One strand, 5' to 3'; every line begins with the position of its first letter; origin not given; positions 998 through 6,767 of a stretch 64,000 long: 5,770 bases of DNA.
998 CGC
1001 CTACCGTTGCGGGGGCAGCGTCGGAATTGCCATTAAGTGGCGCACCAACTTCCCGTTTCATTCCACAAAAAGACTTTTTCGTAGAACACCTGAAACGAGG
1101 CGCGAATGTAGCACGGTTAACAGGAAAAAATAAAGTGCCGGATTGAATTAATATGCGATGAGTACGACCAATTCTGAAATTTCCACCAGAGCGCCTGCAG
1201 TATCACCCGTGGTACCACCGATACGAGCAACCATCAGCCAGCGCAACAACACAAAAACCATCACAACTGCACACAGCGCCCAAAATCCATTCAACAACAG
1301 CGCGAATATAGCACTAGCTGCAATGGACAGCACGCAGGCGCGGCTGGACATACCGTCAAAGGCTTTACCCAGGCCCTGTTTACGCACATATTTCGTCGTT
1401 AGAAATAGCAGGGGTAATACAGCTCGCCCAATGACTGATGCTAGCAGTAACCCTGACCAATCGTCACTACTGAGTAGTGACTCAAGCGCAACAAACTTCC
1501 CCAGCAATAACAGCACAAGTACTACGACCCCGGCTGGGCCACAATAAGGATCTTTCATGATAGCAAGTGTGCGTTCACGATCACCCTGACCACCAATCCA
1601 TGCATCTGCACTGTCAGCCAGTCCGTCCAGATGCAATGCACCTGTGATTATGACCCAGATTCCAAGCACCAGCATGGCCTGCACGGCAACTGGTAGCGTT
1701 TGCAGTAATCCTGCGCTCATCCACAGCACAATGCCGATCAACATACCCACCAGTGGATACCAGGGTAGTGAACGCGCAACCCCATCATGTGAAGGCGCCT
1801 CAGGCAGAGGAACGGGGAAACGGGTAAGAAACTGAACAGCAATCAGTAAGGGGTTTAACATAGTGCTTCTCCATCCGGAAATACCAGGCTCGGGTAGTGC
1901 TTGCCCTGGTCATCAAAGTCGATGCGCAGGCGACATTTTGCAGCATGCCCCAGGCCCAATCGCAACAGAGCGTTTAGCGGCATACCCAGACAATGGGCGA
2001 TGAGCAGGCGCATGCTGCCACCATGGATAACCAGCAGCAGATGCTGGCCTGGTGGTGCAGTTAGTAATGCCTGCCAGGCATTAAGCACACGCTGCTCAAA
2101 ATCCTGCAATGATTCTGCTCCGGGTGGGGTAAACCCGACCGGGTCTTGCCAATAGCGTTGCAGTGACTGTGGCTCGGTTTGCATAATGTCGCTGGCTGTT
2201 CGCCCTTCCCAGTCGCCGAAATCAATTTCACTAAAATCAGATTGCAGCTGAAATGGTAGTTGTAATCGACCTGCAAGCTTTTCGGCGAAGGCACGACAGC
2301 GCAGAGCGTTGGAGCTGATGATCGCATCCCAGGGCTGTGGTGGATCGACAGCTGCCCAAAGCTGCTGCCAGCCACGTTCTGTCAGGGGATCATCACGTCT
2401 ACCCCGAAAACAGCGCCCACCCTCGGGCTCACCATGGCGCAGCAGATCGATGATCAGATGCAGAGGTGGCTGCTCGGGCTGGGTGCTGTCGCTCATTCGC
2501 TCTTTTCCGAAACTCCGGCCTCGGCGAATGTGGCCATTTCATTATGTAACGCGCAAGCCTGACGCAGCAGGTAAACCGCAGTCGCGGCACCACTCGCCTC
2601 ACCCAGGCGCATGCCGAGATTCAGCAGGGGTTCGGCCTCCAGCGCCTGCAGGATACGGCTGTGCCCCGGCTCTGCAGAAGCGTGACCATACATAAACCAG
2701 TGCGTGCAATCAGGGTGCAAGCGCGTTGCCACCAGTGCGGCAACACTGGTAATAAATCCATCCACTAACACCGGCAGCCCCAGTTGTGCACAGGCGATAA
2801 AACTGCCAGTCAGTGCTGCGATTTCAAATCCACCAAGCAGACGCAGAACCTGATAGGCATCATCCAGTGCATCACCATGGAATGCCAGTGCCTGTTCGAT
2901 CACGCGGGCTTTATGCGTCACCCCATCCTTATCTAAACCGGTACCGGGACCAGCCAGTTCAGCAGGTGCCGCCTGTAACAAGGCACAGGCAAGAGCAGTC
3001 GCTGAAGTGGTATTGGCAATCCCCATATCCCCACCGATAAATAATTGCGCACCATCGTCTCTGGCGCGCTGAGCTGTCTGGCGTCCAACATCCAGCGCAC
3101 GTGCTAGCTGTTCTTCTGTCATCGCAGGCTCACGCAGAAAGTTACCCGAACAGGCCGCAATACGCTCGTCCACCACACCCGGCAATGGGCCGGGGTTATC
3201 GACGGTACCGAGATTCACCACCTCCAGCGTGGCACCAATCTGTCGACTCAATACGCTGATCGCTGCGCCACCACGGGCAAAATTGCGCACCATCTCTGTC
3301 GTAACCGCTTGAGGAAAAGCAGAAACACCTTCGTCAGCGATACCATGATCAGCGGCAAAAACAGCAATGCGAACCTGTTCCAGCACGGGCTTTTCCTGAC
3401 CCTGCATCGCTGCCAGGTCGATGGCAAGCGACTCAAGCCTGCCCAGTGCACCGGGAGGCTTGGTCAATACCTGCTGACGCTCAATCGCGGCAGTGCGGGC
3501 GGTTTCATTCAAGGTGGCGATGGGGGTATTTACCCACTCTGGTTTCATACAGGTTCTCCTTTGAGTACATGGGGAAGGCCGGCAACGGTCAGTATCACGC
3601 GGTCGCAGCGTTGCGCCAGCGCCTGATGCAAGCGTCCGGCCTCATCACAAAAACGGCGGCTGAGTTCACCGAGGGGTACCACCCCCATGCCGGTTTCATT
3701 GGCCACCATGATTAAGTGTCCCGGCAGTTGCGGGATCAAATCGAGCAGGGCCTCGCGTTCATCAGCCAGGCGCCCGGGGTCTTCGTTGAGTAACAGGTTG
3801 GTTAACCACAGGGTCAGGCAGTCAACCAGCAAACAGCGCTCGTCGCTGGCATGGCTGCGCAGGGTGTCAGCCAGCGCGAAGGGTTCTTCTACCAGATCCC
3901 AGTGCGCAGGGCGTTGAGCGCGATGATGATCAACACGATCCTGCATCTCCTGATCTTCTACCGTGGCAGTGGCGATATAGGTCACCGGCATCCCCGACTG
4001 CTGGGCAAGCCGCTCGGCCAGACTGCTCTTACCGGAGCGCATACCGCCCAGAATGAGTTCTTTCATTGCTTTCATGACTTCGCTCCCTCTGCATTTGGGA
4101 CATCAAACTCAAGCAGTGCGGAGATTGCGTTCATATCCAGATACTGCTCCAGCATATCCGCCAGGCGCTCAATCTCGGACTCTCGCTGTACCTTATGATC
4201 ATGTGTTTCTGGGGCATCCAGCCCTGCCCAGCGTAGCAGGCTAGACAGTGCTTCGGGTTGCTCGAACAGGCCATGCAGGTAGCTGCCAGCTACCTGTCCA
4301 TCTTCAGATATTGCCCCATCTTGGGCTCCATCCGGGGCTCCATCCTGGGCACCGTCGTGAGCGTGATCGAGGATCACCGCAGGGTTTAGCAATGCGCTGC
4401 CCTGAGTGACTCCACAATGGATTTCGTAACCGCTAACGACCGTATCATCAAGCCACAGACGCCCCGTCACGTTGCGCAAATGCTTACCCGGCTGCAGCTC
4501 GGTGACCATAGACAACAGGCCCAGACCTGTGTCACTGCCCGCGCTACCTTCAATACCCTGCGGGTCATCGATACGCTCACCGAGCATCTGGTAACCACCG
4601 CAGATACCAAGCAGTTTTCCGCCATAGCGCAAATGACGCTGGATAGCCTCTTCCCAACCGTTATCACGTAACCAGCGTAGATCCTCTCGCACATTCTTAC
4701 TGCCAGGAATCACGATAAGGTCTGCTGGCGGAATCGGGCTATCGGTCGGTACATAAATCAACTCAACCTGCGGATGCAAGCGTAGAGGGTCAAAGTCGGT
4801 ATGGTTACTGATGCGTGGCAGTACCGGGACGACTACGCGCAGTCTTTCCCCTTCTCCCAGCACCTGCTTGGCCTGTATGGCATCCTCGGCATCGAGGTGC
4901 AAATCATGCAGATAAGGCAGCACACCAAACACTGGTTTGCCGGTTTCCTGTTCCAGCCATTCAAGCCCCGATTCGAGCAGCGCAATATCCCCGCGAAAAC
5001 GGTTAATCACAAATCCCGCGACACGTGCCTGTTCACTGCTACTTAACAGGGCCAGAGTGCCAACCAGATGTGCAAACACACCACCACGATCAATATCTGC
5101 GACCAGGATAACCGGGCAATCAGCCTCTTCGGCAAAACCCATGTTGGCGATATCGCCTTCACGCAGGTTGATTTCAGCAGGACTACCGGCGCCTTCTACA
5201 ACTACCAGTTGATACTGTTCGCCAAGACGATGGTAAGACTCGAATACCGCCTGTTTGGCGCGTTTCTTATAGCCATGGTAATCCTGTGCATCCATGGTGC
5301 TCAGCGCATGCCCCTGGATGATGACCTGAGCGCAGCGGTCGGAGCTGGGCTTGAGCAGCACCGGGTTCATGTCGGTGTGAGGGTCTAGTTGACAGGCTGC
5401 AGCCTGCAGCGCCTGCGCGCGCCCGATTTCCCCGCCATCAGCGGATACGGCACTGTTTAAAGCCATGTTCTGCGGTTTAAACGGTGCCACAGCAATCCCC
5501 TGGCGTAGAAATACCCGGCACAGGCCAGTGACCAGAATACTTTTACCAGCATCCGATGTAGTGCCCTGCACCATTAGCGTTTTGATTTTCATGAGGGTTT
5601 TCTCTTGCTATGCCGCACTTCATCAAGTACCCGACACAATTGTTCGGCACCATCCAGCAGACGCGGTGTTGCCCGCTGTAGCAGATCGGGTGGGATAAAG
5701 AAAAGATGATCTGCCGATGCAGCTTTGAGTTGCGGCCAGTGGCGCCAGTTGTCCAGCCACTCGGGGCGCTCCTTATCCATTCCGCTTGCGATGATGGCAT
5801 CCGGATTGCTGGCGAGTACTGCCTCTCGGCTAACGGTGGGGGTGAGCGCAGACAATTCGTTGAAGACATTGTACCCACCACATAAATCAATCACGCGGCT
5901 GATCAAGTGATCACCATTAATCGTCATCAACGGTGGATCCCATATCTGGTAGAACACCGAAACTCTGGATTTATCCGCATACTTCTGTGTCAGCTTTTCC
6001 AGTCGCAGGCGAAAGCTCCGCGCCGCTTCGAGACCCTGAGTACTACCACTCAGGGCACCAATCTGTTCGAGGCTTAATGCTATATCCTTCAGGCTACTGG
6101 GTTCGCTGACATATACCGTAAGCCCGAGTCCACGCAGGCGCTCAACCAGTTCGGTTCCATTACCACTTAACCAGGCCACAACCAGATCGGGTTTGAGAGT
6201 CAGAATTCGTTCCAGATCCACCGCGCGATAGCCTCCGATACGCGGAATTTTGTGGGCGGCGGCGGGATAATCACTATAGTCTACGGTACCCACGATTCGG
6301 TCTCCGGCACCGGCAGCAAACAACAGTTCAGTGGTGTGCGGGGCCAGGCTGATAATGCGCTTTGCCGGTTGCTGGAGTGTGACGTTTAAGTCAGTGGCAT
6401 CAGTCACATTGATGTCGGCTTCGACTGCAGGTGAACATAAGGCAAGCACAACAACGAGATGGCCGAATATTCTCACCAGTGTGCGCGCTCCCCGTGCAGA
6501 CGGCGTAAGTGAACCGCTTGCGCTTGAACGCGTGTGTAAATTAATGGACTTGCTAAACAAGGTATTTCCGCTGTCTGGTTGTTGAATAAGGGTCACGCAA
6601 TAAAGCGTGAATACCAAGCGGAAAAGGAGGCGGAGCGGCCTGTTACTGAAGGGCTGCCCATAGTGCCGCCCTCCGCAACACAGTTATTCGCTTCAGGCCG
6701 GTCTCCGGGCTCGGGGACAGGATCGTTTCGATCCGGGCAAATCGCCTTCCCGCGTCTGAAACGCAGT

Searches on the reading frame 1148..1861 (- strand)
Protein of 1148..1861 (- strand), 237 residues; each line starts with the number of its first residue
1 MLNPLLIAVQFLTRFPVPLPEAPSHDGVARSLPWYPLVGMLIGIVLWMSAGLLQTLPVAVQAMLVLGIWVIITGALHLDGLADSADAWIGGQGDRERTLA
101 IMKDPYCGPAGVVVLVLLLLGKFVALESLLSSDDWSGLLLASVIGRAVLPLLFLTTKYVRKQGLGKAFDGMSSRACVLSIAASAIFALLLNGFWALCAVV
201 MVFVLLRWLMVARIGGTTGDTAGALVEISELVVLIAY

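Call 58: search_protein_families(library=pfam, proteins=[window:1148-1861:-], max_evalue=1e-8)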
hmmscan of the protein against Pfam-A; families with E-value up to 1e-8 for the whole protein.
window:1148-1861:- (237 aa): 1 family
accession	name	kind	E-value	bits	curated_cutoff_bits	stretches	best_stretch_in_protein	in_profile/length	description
PF02654.20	CobS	-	1.9e-54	185.4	23.2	1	8-235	1-207/207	Cobalamin-5-phosphate synthase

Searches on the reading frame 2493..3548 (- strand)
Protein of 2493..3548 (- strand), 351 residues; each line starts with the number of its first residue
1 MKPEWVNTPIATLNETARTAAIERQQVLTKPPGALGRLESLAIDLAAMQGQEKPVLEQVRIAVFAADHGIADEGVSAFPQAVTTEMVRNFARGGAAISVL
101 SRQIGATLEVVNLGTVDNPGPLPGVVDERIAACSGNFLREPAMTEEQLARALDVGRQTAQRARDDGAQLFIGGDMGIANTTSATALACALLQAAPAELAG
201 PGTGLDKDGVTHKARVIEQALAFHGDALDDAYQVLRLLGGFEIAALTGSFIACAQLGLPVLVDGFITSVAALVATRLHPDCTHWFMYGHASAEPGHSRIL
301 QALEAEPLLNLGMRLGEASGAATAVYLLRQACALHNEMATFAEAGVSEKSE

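Call 58: search_protein_families(library=pfam, proteins=[window:2493-3548:-], max_evalue=1e-8)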
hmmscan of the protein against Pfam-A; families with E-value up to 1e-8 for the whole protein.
window:2493-3548:- (351 aa): 1 family
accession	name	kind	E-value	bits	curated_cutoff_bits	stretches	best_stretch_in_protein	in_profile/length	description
PF02277.22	DBI_PRT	-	4.3e-129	430.9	22.6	1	10-346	1-329/329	Phosphoribosyltransferase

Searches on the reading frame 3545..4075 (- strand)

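Call 77: search_protein_families(library=ncbifam, proteins=[window:3545-4075:-], max_evalue=0.000001)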
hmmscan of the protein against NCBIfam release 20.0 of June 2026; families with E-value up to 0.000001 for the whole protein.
window:3545-4075:- (176 aa): 1 family
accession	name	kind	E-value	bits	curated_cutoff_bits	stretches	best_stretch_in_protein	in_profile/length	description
NF004469.0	PRK05800.1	equivalog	1.1e-65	220.6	161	1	4-173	3-171/173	bifunctional adenosylcobinamide kinase/adenosylcobinamide-phosphate guanylyltransferase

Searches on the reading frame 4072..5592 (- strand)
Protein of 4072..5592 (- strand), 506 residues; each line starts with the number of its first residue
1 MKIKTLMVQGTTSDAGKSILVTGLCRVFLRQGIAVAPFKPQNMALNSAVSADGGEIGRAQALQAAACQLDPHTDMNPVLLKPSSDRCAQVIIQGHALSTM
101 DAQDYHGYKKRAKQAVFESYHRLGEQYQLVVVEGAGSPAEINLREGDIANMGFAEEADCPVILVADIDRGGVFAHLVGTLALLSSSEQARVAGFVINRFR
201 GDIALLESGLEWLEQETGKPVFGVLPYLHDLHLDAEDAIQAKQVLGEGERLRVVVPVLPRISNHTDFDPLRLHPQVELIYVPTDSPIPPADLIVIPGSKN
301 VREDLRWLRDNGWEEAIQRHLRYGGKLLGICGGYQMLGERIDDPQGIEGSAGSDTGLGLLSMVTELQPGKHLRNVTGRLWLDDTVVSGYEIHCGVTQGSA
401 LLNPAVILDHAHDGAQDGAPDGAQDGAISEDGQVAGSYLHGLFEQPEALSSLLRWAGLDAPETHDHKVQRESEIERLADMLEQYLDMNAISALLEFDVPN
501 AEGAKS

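Call 58: search_protein_families(library=pfam, proteins=[window:4072-5592:-], max_evalue=1e-8)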
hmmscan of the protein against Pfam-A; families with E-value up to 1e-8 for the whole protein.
window:4072-5592:- (506 aa): 3 families
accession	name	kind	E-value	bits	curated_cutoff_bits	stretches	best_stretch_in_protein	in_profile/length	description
PF07685.20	GATase_3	-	3.5e-58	196.9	27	1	252-447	1-195/196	CobB/CobQ-like glutamine amidotransferase domain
PF01656.29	CbiA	-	1.6e-22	80.2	25.4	1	6-232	1-116/125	CobQ/CobB/MinD/ParA nucleotide binding domain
PF13500.12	AAA_26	-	4.3e-19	69.6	27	1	4-231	1-194/198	AAA domain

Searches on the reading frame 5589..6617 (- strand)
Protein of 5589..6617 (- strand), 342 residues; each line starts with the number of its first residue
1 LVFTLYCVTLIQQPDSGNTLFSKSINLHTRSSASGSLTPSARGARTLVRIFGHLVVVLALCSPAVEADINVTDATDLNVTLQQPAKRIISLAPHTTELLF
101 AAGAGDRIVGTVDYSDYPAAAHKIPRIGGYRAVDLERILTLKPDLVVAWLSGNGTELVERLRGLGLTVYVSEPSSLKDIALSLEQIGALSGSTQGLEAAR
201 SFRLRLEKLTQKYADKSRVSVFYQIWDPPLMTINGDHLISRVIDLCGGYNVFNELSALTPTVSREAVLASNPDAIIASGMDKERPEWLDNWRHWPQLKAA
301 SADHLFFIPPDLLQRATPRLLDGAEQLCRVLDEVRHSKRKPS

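Call 58: search_protein_families(library=pfam, proteins=[window:5589-6617:-], max_evalue=1e-8)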
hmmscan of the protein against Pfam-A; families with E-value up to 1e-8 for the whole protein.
window:5589-6617:- (342 aa): 1 family
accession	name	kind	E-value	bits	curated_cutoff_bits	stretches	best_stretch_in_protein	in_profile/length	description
PF01497.23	Peripla_BP_2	-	1.1e-23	84.3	27.5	1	88-311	1-234/235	Periplasmic binding protein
